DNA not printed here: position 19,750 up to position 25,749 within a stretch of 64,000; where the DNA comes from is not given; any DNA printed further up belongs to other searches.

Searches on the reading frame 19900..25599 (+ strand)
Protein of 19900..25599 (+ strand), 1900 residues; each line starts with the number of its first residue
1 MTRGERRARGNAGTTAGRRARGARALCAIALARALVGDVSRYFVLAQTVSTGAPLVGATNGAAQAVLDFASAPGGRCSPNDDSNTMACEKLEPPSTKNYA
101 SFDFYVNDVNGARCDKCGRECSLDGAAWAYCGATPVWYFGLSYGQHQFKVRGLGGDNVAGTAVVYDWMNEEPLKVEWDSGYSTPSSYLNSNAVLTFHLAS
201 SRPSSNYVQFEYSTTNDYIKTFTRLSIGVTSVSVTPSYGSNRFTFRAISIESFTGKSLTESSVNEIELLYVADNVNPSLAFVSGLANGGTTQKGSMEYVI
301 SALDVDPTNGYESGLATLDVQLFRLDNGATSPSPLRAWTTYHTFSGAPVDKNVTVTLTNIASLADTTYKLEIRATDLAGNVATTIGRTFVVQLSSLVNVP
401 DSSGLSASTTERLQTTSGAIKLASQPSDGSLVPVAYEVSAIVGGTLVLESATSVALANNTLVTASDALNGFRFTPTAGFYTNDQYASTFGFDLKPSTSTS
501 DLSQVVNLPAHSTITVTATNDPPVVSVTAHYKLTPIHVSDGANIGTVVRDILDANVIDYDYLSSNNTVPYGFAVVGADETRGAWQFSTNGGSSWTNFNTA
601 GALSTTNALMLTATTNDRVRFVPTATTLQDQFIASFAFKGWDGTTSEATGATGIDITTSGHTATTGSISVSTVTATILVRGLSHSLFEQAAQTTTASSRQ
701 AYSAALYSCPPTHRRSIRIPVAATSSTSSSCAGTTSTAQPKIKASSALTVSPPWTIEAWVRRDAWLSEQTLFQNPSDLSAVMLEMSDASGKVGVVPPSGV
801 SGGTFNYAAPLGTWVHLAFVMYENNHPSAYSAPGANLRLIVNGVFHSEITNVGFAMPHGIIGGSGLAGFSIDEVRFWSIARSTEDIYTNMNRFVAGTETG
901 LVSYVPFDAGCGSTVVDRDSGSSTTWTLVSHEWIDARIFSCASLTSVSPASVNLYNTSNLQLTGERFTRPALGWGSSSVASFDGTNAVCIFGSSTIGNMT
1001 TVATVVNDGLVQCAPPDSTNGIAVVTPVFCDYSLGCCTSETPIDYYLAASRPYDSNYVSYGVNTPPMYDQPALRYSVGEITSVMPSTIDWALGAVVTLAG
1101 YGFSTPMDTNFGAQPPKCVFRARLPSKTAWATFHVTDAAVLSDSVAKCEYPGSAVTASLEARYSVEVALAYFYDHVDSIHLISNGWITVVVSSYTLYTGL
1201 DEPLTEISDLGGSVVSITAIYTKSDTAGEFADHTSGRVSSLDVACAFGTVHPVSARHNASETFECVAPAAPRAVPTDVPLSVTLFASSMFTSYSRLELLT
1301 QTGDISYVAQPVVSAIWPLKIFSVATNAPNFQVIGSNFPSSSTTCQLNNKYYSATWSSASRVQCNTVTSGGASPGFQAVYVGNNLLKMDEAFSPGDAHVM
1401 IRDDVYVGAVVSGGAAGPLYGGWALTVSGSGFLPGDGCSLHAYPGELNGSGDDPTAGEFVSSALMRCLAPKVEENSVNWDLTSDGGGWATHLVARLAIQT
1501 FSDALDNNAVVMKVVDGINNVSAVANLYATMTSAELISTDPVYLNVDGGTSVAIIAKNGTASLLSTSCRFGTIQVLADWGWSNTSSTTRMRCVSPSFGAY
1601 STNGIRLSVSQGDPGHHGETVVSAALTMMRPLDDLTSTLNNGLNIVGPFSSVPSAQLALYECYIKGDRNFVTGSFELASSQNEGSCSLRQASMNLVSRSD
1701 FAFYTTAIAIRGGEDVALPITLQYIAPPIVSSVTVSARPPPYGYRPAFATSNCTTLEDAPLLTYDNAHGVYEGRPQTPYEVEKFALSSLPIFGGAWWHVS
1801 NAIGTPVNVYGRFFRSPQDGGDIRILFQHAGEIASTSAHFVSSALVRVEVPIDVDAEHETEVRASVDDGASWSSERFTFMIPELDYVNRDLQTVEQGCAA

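Call 61: search_protein_families(library=pfam, proteins=[window:19900-25599:+], max_evalue=0.01)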
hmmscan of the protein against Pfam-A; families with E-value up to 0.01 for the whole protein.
window:19900-25599:+ (1900 aa): 3 families
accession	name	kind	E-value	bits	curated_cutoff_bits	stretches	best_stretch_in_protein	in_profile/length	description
PF01833.30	TIG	-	2.3e-11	43.9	20.9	0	943-1023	2-64/84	IPT/TIG domain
PF13385.13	Laminin_G_3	-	1.1e-08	35.8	27.6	1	745-886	10-150/151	Concanavalin A-like lectin/glucanases superfamily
PF19077.6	Big_13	-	0.00056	20.8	27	1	347-385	56-94/102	Bacterial Ig-like domain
